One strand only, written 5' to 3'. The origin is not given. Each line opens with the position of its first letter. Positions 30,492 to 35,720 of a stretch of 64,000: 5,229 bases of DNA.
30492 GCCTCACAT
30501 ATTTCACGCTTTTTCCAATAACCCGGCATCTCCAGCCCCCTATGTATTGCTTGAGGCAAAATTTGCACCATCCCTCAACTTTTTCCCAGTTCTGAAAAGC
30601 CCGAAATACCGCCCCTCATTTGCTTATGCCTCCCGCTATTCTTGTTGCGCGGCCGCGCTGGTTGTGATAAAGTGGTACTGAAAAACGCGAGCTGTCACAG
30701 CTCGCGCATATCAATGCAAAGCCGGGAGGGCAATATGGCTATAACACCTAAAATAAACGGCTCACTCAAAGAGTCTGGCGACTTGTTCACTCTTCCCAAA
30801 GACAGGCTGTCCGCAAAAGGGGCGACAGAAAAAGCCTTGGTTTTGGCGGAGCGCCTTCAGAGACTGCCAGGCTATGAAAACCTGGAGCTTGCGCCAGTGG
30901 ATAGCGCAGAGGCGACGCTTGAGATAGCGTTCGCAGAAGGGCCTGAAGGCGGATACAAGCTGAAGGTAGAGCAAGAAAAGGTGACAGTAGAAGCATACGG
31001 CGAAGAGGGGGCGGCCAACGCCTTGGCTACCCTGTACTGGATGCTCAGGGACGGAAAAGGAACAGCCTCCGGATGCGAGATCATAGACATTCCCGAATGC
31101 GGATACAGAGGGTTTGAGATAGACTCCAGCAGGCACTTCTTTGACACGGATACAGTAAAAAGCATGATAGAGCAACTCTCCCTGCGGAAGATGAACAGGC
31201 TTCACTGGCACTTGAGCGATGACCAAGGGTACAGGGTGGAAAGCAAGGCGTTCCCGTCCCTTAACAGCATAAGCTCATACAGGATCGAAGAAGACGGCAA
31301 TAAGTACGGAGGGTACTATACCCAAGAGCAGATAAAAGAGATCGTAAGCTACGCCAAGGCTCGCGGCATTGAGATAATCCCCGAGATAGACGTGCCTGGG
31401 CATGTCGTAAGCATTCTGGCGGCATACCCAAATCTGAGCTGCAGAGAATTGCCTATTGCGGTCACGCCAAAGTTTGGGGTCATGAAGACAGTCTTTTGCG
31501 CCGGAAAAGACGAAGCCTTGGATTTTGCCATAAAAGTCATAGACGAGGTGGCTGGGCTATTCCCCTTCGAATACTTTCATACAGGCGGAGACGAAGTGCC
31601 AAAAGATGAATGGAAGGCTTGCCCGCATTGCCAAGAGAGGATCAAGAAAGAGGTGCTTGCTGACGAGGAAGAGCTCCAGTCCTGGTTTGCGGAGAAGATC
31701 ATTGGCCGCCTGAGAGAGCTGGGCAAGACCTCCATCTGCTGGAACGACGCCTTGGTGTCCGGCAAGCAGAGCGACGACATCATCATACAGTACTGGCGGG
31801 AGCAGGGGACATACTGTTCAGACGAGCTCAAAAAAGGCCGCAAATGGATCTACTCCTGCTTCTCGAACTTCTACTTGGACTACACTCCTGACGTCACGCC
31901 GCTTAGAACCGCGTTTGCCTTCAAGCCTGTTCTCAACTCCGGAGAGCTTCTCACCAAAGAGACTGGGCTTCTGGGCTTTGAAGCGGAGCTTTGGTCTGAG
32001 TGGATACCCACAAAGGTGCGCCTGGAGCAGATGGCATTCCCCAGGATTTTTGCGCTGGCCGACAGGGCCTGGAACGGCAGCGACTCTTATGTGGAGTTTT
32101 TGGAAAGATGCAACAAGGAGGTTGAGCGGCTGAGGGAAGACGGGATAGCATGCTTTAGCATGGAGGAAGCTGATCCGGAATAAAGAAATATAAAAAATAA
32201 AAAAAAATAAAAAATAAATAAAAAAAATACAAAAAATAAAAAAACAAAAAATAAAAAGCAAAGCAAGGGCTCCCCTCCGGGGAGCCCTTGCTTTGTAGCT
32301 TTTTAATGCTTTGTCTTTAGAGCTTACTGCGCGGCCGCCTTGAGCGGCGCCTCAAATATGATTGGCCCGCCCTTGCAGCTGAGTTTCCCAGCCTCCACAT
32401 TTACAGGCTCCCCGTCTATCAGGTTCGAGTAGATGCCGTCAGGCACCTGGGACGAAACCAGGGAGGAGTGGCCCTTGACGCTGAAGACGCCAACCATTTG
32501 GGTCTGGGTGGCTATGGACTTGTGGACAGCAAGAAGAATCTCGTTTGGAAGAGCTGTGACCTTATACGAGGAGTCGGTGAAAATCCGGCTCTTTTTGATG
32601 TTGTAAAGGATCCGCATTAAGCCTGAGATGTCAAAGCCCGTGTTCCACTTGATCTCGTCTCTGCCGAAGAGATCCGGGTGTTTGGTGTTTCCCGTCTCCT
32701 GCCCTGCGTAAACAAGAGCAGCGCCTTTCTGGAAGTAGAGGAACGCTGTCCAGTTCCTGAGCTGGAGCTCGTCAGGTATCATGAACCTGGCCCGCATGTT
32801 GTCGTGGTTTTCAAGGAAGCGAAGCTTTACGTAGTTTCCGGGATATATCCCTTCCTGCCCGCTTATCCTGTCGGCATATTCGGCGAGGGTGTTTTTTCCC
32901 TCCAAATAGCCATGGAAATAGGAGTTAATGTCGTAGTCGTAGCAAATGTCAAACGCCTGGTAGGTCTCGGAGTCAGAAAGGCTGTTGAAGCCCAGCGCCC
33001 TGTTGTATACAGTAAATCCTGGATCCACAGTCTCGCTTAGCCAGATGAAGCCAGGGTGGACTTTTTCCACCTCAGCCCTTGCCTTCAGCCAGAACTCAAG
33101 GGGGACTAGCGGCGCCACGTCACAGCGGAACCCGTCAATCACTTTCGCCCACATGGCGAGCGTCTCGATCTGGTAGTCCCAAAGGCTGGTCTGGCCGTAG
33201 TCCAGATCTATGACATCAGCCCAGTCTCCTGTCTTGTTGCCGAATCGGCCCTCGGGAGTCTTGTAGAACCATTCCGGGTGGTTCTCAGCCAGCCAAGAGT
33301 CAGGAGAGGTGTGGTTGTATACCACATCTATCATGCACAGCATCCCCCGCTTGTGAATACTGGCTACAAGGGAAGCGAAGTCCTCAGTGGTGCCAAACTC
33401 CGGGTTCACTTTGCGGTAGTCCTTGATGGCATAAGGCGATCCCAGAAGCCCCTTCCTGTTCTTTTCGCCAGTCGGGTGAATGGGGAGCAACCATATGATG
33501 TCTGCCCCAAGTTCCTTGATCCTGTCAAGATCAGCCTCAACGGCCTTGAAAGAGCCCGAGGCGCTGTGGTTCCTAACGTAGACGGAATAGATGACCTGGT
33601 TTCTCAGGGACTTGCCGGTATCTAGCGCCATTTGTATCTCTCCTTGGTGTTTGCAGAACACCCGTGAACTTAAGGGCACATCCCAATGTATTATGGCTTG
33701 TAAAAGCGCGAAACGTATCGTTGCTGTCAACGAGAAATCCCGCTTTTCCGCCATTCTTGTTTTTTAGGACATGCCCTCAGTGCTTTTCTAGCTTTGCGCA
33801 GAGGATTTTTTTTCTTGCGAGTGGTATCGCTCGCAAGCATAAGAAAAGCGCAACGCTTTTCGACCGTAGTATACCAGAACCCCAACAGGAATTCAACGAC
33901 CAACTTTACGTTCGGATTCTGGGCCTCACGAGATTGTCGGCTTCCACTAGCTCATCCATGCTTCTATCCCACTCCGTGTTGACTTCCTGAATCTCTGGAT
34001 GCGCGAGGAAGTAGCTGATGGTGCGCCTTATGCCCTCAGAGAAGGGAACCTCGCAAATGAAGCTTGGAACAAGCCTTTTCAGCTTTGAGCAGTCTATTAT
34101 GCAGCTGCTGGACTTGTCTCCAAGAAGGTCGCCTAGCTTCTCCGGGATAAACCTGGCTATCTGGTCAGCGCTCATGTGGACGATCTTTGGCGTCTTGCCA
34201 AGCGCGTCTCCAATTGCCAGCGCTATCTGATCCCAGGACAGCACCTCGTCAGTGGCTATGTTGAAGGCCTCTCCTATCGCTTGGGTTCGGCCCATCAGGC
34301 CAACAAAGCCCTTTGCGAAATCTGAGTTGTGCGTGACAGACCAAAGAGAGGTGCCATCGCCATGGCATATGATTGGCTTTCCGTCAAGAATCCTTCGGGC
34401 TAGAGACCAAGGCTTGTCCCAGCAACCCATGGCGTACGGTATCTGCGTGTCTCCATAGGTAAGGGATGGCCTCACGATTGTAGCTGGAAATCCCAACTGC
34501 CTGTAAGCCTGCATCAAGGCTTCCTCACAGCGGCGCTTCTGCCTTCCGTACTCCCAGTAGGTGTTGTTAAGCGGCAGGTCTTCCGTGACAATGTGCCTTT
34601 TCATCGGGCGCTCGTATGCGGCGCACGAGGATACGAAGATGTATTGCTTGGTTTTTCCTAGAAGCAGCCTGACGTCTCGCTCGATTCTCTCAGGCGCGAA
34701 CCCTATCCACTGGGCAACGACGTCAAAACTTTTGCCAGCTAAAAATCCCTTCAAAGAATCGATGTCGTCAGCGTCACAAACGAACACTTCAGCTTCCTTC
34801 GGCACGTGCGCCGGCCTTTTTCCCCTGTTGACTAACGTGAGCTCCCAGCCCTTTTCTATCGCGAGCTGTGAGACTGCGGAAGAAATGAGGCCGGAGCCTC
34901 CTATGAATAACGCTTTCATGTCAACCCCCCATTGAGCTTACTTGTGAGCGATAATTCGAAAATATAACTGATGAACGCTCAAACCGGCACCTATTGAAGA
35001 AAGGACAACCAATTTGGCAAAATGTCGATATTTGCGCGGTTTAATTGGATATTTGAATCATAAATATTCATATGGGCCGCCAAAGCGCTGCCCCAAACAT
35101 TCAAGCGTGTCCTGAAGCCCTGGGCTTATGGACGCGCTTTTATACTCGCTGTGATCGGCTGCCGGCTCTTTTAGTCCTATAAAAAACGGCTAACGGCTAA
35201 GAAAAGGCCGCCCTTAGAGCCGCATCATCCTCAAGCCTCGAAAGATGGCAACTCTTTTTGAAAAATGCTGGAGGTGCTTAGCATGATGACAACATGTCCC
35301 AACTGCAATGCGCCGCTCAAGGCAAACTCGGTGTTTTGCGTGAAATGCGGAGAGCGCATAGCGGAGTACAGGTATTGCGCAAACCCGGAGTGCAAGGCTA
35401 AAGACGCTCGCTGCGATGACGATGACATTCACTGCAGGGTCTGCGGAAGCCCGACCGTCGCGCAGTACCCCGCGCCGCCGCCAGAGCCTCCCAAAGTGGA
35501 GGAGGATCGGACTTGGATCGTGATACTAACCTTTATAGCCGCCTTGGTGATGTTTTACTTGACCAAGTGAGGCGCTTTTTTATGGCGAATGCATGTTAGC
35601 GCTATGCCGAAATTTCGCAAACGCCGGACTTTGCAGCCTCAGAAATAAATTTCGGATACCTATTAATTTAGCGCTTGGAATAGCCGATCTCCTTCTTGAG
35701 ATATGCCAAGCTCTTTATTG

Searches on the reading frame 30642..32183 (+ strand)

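Call 53: search_protein_families(library=pfam, proteins=[window:30642-32183:+], max_evalue=0.0001)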
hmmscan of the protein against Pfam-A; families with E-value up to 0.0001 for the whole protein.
window:30642-32183:+ (513 aa): 2 families
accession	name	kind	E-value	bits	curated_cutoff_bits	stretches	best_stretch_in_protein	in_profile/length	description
PF00728.28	Glyco_hydro_20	-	6.1e-98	328.8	22.3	1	155-479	3-347/348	Glycosyl hydrolase family 20, catalytic domain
PF02838.20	Glyco_hydro_20b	-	2.1e-07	32.1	26.1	1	33-149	3-123/124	Glycosyl hydrolase family 20, domain 2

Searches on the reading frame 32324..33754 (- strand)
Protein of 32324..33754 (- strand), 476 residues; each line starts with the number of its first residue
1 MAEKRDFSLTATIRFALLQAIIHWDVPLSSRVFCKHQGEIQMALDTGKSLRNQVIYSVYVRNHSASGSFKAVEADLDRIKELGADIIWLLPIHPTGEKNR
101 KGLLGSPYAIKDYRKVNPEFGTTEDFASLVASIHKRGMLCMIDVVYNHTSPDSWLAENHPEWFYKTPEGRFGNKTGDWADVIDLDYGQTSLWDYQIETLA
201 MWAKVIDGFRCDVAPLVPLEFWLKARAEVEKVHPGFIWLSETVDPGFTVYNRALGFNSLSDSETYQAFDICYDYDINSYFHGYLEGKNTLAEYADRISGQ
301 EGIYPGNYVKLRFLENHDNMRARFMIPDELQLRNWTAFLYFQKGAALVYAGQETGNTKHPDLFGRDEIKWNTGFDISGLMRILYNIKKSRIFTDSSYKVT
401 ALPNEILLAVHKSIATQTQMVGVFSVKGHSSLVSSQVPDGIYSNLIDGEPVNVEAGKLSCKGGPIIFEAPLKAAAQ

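Call 23: search_protein_families(library=pfam, proteins=[window:32324-33754:-], max_evalue=0.01)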
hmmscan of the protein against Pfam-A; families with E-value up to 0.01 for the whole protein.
window:32324-33754:- (476 aa): 3 families
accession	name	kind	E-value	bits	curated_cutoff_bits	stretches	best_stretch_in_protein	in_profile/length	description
PF00128.31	Alpha-amylase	-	2.9e-30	106.3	22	1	62-380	11-373/446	Alpha amylase, catalytic domain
PF18612.7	Bac_A_amyl_C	-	8.1e-18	64.4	25.9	1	398-467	2-69/69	Bacterial Alpha amylase C-terminal domain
PF14701.12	hDGE_amylase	-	9.2e-15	55.1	27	1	67-165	19-119/439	Glycogen debranching enzyme, glucanotransferase domain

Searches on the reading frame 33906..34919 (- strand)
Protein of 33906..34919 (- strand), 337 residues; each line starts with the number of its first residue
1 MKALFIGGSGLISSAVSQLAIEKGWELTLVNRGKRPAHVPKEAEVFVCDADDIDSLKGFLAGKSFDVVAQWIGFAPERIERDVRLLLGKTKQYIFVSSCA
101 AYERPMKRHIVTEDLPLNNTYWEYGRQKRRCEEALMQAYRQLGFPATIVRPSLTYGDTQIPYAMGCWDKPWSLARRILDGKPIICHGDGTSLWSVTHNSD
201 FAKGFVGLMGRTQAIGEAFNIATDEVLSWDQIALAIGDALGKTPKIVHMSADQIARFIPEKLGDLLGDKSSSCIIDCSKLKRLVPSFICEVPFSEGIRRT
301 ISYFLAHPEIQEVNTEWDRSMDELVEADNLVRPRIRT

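Call 23: search_protein_families(library=pfam, proteins=[window:33906-34919:-], max_evalue=0.01)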
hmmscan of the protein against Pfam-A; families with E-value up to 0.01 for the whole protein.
window:33906-34919:- (337 aa): 1 family
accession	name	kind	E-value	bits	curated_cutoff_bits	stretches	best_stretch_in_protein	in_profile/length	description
PF01370.27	Epimerase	-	2.8e-20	73.2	20.9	1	4-222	2-240/240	NAD dependent epimerase/dehydratase family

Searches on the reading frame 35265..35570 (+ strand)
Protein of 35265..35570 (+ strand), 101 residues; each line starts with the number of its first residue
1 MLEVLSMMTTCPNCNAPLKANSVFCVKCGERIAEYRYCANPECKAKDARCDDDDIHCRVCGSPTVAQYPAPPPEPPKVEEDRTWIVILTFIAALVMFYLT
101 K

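Call 23: search_protein_families(library=pfam, proteins=[window:35265-35570:+], max_evalue=0.01)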
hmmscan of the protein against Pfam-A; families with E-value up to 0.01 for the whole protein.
window:35265-35570:+ (101 aa): 5 families
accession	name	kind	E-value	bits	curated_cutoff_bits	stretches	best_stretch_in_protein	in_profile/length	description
PF13240.11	Zn_Ribbon_1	-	1.9e-06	27.9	25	1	11-30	2-21/23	zinc-ribbon domain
PF13248.11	Zn_ribbon_3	-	9.5e-06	25.4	27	1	8-32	2-26/26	zinc-ribbon domain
PF12773.13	DZR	-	0.00019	22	27.3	1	8-29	24-45/45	Double zinc ribbon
PF24460.1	DUF7575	-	0.0064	16.3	28.5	0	9-32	4-27/28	Domain of unknown function (DUF7575)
PF06677.18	Auto_anti-p27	-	0.007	16.9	24.1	1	9-29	16-40/40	Sjogren's syndrome/scleroderma autoantigen 1 (Autoantigen p27)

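Call 68: search_protein_families(library=padloc, proteins=[window:35265-35570:+], max_evalue=0.001)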
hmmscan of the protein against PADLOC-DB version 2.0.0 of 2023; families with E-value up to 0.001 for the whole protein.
window:35265-35570:+ (101 aa): 0 families
